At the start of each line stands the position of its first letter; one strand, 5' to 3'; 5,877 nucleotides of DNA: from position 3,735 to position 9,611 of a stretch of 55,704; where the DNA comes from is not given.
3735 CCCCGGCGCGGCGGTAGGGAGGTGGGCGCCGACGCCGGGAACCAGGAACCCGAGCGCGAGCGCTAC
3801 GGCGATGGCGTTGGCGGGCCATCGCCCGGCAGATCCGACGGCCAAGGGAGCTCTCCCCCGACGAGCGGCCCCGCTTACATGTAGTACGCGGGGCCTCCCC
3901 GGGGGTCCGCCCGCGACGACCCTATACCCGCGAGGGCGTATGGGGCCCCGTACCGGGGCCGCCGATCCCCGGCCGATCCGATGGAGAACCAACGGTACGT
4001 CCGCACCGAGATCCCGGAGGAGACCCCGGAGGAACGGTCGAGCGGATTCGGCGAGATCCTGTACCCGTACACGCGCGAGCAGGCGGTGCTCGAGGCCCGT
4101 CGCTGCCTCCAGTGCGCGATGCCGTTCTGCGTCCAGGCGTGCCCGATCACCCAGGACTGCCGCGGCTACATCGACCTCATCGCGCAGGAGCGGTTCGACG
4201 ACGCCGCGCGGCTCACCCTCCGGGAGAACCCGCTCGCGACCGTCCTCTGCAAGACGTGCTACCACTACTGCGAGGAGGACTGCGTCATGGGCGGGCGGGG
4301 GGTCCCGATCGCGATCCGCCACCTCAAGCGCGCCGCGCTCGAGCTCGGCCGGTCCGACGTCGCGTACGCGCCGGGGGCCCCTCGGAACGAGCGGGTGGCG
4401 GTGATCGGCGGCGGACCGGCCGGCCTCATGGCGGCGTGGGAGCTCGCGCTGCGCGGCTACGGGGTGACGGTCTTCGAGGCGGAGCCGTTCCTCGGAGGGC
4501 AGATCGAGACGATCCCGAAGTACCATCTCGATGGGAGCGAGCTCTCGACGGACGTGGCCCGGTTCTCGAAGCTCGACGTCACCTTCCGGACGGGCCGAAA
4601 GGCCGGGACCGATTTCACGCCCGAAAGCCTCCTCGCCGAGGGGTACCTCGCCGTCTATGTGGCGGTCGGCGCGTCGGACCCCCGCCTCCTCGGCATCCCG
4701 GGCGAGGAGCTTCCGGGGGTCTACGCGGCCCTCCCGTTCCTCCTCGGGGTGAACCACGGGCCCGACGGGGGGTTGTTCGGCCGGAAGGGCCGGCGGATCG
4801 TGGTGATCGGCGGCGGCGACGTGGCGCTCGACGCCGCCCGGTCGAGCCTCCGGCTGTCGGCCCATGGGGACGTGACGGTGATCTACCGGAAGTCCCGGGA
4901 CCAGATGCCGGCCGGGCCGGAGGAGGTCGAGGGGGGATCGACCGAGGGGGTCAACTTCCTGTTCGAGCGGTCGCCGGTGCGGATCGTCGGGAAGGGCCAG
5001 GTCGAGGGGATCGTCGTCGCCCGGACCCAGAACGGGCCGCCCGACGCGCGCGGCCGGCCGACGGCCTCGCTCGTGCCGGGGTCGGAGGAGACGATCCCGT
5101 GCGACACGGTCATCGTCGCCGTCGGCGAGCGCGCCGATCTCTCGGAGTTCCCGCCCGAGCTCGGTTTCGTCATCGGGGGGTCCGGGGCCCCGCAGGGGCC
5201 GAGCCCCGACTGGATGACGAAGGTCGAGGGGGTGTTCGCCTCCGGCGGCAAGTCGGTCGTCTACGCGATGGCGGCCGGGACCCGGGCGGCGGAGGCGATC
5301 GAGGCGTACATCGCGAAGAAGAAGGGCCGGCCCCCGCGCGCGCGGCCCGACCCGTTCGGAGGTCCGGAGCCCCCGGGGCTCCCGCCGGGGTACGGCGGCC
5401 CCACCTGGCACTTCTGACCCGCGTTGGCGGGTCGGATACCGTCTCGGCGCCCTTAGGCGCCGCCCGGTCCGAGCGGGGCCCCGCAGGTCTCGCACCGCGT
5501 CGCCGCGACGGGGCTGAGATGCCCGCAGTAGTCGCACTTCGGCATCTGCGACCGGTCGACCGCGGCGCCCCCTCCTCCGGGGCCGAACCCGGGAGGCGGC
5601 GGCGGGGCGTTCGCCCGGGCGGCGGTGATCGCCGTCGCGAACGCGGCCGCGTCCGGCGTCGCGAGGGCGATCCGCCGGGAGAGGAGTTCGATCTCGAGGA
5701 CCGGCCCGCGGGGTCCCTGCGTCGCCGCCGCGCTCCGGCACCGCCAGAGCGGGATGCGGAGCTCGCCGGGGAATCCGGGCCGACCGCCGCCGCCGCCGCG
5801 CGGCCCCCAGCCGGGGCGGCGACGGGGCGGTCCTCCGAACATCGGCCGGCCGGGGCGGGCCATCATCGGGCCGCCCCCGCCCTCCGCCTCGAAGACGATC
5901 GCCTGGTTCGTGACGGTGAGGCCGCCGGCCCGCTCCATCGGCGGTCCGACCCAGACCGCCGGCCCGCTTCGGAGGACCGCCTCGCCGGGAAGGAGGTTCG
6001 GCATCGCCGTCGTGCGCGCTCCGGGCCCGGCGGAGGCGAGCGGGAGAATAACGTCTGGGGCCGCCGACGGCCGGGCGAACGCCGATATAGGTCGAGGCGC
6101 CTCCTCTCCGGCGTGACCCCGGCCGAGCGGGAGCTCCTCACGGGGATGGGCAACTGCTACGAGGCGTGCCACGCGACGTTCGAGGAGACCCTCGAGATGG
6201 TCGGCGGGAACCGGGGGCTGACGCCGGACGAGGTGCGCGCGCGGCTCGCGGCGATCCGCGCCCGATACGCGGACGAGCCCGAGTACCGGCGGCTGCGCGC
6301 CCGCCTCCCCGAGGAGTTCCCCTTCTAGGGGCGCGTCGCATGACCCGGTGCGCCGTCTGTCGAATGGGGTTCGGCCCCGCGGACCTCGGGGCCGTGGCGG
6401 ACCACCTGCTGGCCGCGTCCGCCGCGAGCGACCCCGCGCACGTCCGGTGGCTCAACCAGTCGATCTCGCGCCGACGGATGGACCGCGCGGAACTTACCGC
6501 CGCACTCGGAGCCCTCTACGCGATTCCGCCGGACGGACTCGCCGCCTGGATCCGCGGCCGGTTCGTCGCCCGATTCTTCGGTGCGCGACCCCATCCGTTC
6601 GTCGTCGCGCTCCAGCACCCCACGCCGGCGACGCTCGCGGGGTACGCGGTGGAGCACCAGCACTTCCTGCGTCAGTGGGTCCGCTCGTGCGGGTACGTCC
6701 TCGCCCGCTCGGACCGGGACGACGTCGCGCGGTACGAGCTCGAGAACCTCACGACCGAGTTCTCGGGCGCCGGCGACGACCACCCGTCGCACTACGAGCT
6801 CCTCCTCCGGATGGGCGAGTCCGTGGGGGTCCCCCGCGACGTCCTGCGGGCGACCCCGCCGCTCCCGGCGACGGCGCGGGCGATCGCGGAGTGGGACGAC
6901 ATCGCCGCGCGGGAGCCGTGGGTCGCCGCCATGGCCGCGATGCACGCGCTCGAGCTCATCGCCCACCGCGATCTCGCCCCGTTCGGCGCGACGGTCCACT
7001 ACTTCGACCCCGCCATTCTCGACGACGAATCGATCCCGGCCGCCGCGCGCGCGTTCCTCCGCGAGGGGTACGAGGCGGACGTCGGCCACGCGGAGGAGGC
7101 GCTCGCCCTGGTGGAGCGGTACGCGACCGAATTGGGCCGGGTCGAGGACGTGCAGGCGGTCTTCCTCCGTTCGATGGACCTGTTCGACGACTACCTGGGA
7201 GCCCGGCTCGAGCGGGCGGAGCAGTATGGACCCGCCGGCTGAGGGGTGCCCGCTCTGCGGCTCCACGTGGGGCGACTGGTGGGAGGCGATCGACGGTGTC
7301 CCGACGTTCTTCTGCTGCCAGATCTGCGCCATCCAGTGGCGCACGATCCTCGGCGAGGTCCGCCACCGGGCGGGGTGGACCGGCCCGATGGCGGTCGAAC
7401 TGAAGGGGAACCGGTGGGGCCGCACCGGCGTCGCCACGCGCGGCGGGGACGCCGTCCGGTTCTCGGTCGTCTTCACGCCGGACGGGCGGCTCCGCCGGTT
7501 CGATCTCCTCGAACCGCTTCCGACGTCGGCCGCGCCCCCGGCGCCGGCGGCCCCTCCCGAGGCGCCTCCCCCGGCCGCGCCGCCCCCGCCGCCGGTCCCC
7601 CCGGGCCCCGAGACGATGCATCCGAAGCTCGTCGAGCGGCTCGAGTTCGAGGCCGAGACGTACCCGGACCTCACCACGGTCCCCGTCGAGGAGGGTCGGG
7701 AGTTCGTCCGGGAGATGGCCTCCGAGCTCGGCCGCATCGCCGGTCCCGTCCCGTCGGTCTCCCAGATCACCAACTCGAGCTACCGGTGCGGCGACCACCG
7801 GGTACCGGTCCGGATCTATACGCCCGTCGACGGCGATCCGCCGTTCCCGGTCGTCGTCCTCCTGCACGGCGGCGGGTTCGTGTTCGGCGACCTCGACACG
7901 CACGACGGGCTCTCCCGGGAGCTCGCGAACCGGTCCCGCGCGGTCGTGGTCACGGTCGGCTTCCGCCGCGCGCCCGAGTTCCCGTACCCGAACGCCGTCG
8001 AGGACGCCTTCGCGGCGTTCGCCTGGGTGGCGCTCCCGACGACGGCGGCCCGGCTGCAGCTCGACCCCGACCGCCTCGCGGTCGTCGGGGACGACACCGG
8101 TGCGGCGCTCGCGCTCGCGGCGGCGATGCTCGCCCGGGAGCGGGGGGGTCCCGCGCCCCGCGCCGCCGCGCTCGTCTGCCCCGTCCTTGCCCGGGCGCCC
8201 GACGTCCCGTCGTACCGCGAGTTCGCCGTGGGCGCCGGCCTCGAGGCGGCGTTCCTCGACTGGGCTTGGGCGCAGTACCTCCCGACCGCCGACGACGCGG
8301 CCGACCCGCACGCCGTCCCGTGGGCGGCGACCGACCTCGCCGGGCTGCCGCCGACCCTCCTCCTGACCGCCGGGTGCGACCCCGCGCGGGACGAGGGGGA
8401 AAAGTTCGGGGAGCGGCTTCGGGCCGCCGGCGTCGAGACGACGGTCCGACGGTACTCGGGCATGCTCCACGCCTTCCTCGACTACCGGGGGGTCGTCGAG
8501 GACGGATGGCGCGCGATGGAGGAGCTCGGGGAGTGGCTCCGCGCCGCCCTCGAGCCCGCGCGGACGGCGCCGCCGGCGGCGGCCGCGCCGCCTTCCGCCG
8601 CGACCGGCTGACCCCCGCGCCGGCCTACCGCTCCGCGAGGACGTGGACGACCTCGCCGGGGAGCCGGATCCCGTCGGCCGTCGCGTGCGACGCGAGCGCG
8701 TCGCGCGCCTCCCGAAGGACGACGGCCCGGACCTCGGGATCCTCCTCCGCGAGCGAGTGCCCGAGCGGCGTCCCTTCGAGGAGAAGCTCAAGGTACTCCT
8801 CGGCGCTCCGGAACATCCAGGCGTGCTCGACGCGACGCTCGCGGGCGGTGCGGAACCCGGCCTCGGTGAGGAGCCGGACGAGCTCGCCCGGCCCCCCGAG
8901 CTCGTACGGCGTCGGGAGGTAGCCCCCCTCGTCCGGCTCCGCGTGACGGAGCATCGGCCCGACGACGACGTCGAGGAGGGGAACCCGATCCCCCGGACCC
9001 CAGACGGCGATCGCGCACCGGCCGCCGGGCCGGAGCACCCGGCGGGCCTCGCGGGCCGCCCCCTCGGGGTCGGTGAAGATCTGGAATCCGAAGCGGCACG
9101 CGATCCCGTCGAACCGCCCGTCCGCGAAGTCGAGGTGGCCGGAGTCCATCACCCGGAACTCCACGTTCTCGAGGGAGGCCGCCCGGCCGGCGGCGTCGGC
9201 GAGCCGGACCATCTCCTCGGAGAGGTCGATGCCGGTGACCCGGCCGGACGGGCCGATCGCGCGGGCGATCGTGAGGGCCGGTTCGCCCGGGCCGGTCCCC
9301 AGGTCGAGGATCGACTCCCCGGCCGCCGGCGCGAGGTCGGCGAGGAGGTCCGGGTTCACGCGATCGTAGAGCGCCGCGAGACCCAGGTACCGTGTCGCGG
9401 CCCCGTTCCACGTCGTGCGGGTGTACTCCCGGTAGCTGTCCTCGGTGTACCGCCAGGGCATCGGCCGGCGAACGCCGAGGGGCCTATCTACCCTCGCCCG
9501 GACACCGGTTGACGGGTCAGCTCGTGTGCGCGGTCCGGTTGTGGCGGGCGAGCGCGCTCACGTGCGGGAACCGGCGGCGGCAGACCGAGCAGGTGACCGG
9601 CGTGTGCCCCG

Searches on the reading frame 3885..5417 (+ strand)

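Call 55: search_protein_families(library=pfam, proteins=[window:3885-5417:+], max_evalue=0.001)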
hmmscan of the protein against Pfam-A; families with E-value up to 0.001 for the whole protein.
window:3885-5417:+ (510 aa): 13 families
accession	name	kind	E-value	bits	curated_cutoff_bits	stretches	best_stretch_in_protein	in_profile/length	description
PF14691.11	Fer4_20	-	1.2e-23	83.4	25.8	1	53-153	3-106/113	Dihydroprymidine dehydrogenase domain II, 4Fe-4S cluster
PF07992.20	Pyr_redox_2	-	4.4e-20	72.7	26.1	1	170-455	2-275/291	Pyridine nucleotide-disulphide oxidoreductase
PF00070.33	Pyr_redox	-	6.3e-11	43.1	22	1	304-379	1-80/82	Pyridine nucleotide-disulphide oxidoreductase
PF13450.12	NAD_binding_8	-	1.4e-09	38.6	21.9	1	173-212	1-40/68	NAD(P)-binding Rossmann-like domain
PF01266.30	DAO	-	3.9e-08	33.7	27.9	1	170-205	1-37/353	FAD dependent oxidoreductase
PF13738.12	Pyr_redox_3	-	6.4e-08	32.6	30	0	300-379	162-241/305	Pyridine nucleotide-disulphide oxidoreductase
PF03486.20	HI0933_like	-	6.1e-07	29.6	50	1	170-207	2-39/244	HI0933-like protein Rossmann domain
PF13241.12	NAD_binding_7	-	2.6e-06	28.4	22.1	0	301-337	6-40/104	Putative NAD(P)-binding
PF01262.27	AlaDh_PNT_C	-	6.1e-06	26.2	23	0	167-208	27-68/214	Alanine dehydrogenase/PNT, C-terminal domain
PF12831.13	FAD_oxidored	-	6.5e-06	26.1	27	1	171-207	2-38/416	FAD dependent oxidoreductase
PF01593.30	Amino_oxidase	-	9e-06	25.7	19.8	1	179-212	2-35/443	Flavin containing amine oxidoreductase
PF00890.30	FAD_binding_2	-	1.8e-05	24.6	20.4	1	171-207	2-38/414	FAD binding domain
PF01494.25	FAD_binding_3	-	8.8e-05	22.3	22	1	170-198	3-31/349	FAD binding domain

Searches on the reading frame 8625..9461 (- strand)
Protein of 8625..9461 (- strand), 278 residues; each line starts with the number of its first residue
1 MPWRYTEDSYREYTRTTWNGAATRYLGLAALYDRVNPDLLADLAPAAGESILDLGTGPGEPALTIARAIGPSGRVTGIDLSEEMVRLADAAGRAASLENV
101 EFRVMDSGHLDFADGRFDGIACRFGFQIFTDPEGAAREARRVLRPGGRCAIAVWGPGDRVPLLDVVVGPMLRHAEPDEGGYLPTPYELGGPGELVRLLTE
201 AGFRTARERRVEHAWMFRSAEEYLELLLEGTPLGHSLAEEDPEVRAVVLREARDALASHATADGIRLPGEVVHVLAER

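Call 55: search_protein_families(library=pfam, proteins=[window:8625-9461:-], max_evalue=0.001)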
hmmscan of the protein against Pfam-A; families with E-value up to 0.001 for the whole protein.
window:8625-9461:- (278 aa): 8 families
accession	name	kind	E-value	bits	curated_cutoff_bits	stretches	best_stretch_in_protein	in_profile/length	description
PF13649.12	Methyltransf_25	-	5e-23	82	27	1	51-147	1-97/97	Methyltransferase domain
PF08241.18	Methyltransf_11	-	4.2e-22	79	21.2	1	52-151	1-95/95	Methyltransferase domain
PF13847.12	Methyltransf_31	-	3.8e-20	72.5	27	1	48-152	4-110/145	Methyltransferase domain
PF01209.24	Ubie_methyltran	-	9.9e-19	68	20.1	1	45-150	45-150/233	ubiE/COQ5 methyltransferase family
PF13489.12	Methyltransf_23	-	9.2e-16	58.4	27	1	34-159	7-124/164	Methyltransferase domain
PF08242.18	Methyltransf_12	-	4.4e-13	50.2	30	1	52-149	1-98/98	Methyltransferase domain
PF01135.25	PCMT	-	4.8e-06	26.9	20.3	1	47-106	73-132/210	Protein-L-isoaspartate(D-aspartate) O-methyltransferase (PCMT)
PF05175.20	MTS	-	0.00025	21.2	23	1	39-148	23-135/170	Methyltransferase small domain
